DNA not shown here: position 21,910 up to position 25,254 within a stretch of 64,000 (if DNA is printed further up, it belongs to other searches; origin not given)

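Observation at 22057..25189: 1015-aa HTH + GlmL-like actin-fold ATPase + barrel-sandwich-repeat fusion heading the KDO (kdsA-kdsD-kdsC-valS) operon, with AT-rich quasi-palindromic operator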

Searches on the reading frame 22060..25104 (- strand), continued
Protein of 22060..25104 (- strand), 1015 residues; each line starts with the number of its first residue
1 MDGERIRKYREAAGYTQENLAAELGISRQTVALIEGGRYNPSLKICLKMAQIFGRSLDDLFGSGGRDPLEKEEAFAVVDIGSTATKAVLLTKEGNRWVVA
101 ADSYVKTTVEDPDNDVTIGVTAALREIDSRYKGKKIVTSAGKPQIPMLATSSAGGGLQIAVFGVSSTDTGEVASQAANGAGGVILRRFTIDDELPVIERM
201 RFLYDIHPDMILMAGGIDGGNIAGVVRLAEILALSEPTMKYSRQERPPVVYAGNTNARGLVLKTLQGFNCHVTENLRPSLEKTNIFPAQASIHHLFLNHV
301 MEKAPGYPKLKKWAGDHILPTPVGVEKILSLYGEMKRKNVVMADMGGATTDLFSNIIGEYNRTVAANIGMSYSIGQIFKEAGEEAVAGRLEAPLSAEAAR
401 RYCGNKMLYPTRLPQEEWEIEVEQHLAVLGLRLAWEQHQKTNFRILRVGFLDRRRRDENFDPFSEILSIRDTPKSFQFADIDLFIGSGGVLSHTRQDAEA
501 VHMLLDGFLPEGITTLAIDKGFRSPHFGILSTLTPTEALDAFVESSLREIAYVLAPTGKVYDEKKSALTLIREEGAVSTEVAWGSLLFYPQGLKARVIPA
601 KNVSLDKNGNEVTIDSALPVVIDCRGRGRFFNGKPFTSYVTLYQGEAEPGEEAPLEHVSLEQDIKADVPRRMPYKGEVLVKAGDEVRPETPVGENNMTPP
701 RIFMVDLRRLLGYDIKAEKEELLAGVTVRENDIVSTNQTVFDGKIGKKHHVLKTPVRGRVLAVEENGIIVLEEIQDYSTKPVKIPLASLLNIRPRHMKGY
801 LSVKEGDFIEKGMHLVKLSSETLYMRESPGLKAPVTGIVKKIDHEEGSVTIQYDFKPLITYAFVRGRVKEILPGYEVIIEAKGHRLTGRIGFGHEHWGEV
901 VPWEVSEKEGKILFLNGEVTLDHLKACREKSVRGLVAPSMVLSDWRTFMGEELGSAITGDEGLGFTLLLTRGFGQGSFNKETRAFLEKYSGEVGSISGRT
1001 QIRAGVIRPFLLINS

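Call 60: find_encoding_contigs(protein=P0011, flank=5000, max_places=1)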
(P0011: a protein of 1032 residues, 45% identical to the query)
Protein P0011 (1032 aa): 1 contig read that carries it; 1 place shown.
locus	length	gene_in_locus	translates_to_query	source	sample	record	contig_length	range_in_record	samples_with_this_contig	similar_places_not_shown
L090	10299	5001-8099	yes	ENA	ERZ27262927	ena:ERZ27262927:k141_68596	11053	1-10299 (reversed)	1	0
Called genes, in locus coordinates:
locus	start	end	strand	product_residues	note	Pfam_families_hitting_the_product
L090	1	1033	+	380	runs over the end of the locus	-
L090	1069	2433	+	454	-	-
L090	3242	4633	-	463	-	PF01336:tRNA_anti-codon, PF00152:tRNA-synt_2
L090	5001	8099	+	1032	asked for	PF01381:HTH_3, PF12844:HTH_19 (faint), PF01968:Hydantoinase_A (faint), PF13941:MutL, PF05896:NQRA_N (faint)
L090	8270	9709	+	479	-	-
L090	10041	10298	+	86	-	?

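Call 61: find_encoding_contigs(protein=P0012, flank=5000, max_places=1)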
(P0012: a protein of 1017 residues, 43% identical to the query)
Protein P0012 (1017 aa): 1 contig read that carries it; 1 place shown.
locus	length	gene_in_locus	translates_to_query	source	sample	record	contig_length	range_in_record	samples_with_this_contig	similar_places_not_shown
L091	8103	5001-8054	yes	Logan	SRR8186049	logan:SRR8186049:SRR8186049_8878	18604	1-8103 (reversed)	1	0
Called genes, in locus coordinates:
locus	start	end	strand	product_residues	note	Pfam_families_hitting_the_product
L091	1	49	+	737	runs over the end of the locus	PF01734:Patatin, PF19143:Omp85_2, PF01103:Omp85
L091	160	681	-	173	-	-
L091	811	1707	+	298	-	PF01734:Patatin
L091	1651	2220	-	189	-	PF09335:VTT_dom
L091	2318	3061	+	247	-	PF02146:SIR2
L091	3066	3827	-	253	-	PF13181:TPR_8 (faint), PF13428:TPR_14 (faint), PF13431:TPR_17 (faint), PF25058:ARM_TT21 (faint), PF00515:TPR_1 (faint), PF23914:TPR_CcmH_CycH, PF14559:TPR_19 (weak), PF14559:TPR_19 (weak), +10 more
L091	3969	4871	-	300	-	PF00892:EamA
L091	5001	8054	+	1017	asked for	PF01381:HTH_3, PF01968:Hydantoinase_A (faint), PF13941:MutL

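Call 65: search_protein_families(library=padloc, proteins=[window:22060-25104:-], max_evalue=0.01)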
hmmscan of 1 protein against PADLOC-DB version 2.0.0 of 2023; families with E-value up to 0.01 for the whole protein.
window:22060-25104:- (1015 aa): 13 families
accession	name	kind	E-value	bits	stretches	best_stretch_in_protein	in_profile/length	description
PDLC03947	RmrA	-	1.4e-08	32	1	3-116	13-124/383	-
PDLC02926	HTH_VI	-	1.7e-08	32.6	1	3-54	3-54/92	-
PDLC04142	capH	-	8.8e-08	31.2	1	2-74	7-75/103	capH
PDLC03952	RmrA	-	7.9e-06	22.9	1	4-117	25-137/395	-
PDLC03944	RmrA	-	3.1e-05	21.2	1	2-52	7-57/384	-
PDLC03945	RmrA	-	6.2e-05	20.3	1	3-54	4-55/394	-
PDLC03664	Control_protein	-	9.6e-05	20.8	1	3-52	15-64/74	control protein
PDLC03665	Control_protein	-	0.00012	20.3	1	3-60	10-68/77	control protein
PDLC03954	RmrA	-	0.00022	18.3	1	2-54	11-63/380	-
PDLC04775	PDC-M69A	-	0.00075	18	1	3-66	9-72/113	-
PDLC03951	RmrA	-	0.0013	15.7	1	3-57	10-64/400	-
PDLC03949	RmrA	-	0.0024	14.8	1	4-55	5-56/363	-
PDLC04757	PDC-M64B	-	0.0082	14.1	0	4-57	32-85/128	-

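Call 75: search_protein_representatives(protein=window:22060-25104:-)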
Query: 1015 residues. Proteins with E-value up to 0.001 (for the whole library): 5251; up to 1e-10: 1318; up to 1e-30: 267. The best 150 are listed.
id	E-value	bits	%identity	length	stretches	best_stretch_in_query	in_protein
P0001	0.0e+00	2257.0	98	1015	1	1-1015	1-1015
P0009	1.3e-270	917.0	45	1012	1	3-1013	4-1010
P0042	1.8e-236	804.0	43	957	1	75-1014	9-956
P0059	4.5e-229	779.5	44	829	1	185-1013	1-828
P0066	2.2e-227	773.9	43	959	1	67-1013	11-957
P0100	5.1e-206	703.1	41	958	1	67-1013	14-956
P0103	3.5e-204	697.1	41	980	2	67-817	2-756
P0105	7.2e-202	689.4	41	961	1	75-1013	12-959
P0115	2.0e-191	654.9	39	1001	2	69-746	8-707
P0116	2.2e-191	654.7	40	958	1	72-1012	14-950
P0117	6.9e-190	649.8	40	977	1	76-1013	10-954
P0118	1.1e-189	649.1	38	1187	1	69-1013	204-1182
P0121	1.5e-181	622.2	37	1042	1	71-1013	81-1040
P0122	3.5e-174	597.8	37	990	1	73-1015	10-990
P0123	1.6e-169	582.4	37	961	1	75-1013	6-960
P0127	8.7e-167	573.3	36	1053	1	74-1014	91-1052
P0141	6.1e-149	514.2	34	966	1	75-1015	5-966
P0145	8.2e-144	497.2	34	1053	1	76-1013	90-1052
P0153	1.1e-129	450.5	33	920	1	78-1015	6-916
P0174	2.2e-97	343.6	40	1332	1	73-584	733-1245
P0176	5.2e-95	335.7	40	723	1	76-561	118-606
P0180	1.4e-89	317.7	39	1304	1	77-580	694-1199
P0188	1.7e-86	307.5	35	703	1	74-627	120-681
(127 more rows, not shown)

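Call 76: search_protein_families(library=pfam, proteins=[P0118, P0120, P0121, P0127, P0145, P0174, P0180, P0176, P0188], max_evalue=0.001)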
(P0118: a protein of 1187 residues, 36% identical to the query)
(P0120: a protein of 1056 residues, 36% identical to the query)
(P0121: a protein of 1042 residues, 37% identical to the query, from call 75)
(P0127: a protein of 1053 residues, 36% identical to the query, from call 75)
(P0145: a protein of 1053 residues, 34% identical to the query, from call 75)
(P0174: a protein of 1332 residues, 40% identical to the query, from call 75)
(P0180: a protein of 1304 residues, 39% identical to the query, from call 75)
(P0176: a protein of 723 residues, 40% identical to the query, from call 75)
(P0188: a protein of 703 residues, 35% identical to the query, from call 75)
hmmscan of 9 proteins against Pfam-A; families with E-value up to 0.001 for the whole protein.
P0118 (1187 aa): 2 families
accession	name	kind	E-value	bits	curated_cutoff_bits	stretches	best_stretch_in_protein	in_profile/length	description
PF13941.12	MutL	-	3.3e-85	287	27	1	211-681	2-448/450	MutL protein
PF01968.24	Hydantoinase_A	-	9.6e-06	25.5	22.9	1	450-502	55-108/291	Hydantoinase/oxoprolinase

P0120 (1056 aa): 4 families
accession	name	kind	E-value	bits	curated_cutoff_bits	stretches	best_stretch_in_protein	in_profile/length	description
PF13941.12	MutL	-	1.3e-95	321.3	27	1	92-573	1-450/450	MutL protein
PF12674.12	Zn_ribbon_2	-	4.7e-07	30.9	22.5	1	6-79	1-80/81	Putative zinc ribbon domain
PF01968.24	Hydantoinase_A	-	7.4e-06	25.8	22.9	0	348-390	65-107/291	Hydantoinase/oxoprolinase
PF00364.28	Biotin_lipoyl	-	6.5e-05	23.1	22.1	0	837-883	19-61/73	Biotin-requiring enzyme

P0121 (1042 aa): 3 families
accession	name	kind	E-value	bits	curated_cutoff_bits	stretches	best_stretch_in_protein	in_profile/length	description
PF13941.12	MutL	-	4.8e-96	322.7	27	1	85-560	1-448/450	MutL protein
PF01968.24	Hydantoinase_A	-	1.5e-05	24.8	22.9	0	332-380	58-107/291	Hydantoinase/oxoprolinase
PF05896.17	NQRA_N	-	0.00041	21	25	0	739-788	38-79/94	NqrA N-terminal barrel-sandwich hybrid domain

P0127 (1053 aa): 2 families
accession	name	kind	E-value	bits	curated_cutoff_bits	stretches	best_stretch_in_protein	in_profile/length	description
PF13941.12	MutL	-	3.5e-95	319.9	27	1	92-573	1-450/450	MutL protein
PF01968.24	Hydantoinase_A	-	1.1e-05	25.3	22.9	0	348-392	65-109/291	Hydantoinase/oxoprolinase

P0145 (1053 aa): 3 families
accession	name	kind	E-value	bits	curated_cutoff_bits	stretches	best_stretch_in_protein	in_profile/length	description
PF13941.12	MutL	-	3.3e-92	310.1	27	1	89-567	1-447/450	MutL protein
PF01968.24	Hydantoinase_A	-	2.9e-05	23.9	22.9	0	347-392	65-110/291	Hydantoinase/oxoprolinase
PF12674.12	Zn_ribbon_2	-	0.00015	22.8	22.5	1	3-72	1-76/81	Putative zinc ribbon domain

P0174 (1332 aa): 2 families
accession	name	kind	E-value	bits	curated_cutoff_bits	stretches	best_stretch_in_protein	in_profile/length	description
PF13941.12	MutL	-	3.5e-117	392.4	27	1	735-1202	1-448/450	MutL protein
PF01433.26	Peptidase_M1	-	7.4e-19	68.6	27.7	1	390-542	61-218/218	Peptidase family M1 domain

P0180 (1304 aa): 3 families
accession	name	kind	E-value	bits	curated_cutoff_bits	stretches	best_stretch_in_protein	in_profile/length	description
PF13941.12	MutL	-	2.1e-126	422.8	27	1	692-1164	1-450/450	MutL protein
PF01968.24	Hydantoinase_A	-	1.5e-05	24.8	22.9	0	954-994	68-109/291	Hydantoinase/oxoprolinase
PF18884.5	TSP3_bac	-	2.2e-05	24.6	25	1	48-61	1-14/22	Bacterial TSP3 repeat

P0176 (723 aa): 1 family
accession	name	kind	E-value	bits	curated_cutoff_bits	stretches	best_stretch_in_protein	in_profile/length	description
PF13941.12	MutL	-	3.3e-115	385.9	27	1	117-591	1-450/450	MutL protein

P0188 (703 aa): 4 families
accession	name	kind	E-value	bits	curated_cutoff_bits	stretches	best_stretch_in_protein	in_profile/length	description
PF13941.12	MutL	-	1.9e-101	340.5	27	1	121-595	1-450/450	MutL protein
PF00392.27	GntR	-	7.4e-12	45.2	27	1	14-76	2-64/64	Bacterial regulatory proteins, gntR family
PF01968.24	Hydantoinase_A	-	1.1e-05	25.2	22.9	0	382-431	69-118/291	Hydantoinase/oxoprolinase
PF13730.12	HTH_36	-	0.00022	21.4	25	1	36-66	25-55/55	Helix-turn-helix domain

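Call 78: list_cluster_members(proteins=[P0001, P0004, P0005, P0007, P0013, P0009, P0020, P0017, P0014, P0006])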
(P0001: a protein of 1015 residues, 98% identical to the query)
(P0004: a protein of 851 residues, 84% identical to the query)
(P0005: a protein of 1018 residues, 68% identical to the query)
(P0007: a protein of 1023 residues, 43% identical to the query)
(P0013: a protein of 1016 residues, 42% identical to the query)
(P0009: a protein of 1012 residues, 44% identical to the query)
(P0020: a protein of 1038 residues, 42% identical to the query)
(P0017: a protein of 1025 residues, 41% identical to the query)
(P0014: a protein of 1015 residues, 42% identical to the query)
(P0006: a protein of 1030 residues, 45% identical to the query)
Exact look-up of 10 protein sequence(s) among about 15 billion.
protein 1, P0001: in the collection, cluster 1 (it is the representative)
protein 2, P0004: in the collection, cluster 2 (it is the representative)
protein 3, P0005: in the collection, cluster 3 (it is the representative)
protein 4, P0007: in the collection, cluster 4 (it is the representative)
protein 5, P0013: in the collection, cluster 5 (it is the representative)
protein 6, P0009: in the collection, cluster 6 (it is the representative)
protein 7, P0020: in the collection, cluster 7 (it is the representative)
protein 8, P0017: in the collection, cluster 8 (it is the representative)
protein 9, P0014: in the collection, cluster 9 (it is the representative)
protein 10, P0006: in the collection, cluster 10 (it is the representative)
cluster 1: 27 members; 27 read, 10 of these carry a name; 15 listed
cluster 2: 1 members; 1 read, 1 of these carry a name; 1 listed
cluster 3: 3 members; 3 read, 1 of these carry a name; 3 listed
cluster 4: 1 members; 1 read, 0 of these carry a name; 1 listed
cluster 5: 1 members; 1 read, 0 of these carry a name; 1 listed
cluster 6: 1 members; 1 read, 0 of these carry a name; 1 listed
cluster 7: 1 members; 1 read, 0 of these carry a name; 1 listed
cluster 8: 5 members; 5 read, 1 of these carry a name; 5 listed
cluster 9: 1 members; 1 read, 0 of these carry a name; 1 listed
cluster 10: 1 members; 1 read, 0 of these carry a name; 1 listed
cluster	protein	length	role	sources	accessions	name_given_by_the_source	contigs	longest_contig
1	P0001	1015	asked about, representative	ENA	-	-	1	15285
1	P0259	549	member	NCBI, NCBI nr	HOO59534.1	MAG TPA: glutamate mutase L, partial [Candidatus Mcinerneyibacteriales bacterium] | glutamate mutase L [Candidatus Mcinerneyibacteriales bacterium]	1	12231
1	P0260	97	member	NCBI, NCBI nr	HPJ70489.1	MAG TPA: helix-turn-helix transcriptional regulator, partial [Candidatus ... | helix-turn-helix transcriptional regulator [Candidatus Mcinerneyibacteriales bacterium]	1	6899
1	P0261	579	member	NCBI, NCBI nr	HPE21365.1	MAG TPA: hypothetical protein PLV02_08505, partial [Candidatus Mcinerneyibacteriales ... | hypothetical protein [Candidatus Mcinerneyibacteriales bacterium]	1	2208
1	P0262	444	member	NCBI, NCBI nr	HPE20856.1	MAG TPA: glutamate mutase L, partial [Candidatus Mcinerneyibacteriales bacterium] | glutamate mutase L [Candidatus Mcinerneyibacteriales bacterium]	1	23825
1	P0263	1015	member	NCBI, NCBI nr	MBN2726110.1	glutamate mutase L [Candidatus Mcinerneyibacteriota bacterium]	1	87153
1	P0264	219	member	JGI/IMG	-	hypothetical protein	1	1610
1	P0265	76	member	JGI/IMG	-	hypothetical protein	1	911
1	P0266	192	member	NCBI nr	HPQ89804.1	hypothetical protein [Candidatus Mcinerneyibacteriales bacterium]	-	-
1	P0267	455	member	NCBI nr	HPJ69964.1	hypothetical protein [Candidatus Mcinerneyibacteriales bacterium]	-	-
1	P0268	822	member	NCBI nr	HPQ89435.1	glutamate mutase L [Candidatus Mcinerneyibacteriales bacterium]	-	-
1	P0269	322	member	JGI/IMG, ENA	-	-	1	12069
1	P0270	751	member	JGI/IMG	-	-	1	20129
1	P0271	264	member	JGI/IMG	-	-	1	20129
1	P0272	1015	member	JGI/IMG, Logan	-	-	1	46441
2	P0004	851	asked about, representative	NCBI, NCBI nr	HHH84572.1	MAG TPA: hypothetical protein ENL15_01305, partial [Firmicutes bacterium] | hypothetical protein [Bacillota bacterium]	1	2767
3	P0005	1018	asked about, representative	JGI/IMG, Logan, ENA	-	-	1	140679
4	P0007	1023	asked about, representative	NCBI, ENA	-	-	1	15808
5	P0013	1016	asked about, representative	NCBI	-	-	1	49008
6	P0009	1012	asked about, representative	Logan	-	-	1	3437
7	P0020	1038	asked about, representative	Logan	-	-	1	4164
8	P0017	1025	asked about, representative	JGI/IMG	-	-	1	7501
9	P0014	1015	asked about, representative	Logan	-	-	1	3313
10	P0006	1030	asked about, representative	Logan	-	-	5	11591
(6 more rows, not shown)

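Call 88: find_encoding_contigs(protein=P0007, flank=4000, max_places=1)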
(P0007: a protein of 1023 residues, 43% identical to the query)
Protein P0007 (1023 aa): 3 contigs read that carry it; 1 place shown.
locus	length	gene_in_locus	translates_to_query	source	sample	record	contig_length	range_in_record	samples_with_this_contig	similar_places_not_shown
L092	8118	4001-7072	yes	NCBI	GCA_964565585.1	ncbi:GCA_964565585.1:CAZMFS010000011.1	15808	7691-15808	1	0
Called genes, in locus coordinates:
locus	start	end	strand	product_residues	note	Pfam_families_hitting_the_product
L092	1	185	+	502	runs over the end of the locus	PF02386:TrkH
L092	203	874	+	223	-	PF02254:TrkA_N, PF03435:Sacchrp_dh_NADP (weak), PF02080:TrkA_C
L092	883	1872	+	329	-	PF06089:Asparaginase_II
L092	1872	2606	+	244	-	PF01252:Peptidase_A8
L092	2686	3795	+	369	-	PF04015:DUF362, PF14697:Fer4_21 (faint), PF00037:Fer4, PF12837:Fer4_6 (weak), PF12838:Fer4_7, PF13187:Fer4_9, PF13237:Fer4_10, PF00037:Fer4 (weak), +5 more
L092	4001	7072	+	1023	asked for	PF01381:HTH_3, PF12844:HTH_19, PF13443:HTH_26 (weak), PF13560:HTH_31, PF01968:Hydantoinase_A (faint), PF13941:MutL, PF05896:NQRA_N (faint), PF13375:RnfC_N (faint)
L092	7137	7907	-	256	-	PF00924:MS_channel_2nd, PF21082:MS_channel_3rd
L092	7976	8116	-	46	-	?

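Call 89: find_encoding_contigs(protein=P0017, flank=4000, max_places=1)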
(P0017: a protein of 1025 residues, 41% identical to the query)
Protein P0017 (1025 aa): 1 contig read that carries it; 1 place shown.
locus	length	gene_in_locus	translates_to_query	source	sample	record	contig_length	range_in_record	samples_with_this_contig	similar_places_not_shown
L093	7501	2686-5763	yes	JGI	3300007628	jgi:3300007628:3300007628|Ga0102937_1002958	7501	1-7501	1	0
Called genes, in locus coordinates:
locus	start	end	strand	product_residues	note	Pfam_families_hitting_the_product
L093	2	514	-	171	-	?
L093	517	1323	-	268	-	PF02540:NAD_synthase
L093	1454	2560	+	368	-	PF04015:DUF362, PF00037:Fer4 (weak), PF12838:Fer4_7, PF13187:Fer4_9 (weak), PF13237:Fer4_10, PF25160:LdpA_Fe-S-bd (weak), PF00037:Fer4 (weak), PF12837:Fer4_6 (weak), +5 more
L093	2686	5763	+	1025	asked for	PF01381:HTH_3, PF12844:HTH_19, PF13443:HTH_26 (faint), PF13560:HTH_31, PF01968:Hydantoinase_A (faint), PF13941:MutL, PF05896:NQRA_N (faint), PF13375:RnfC_N (faint)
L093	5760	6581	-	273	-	PF21088:MS_channel_1st (weak), PF00924:MS_channel_2nd, PF21082:MS_channel_3rd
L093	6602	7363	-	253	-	PF04254:DUF432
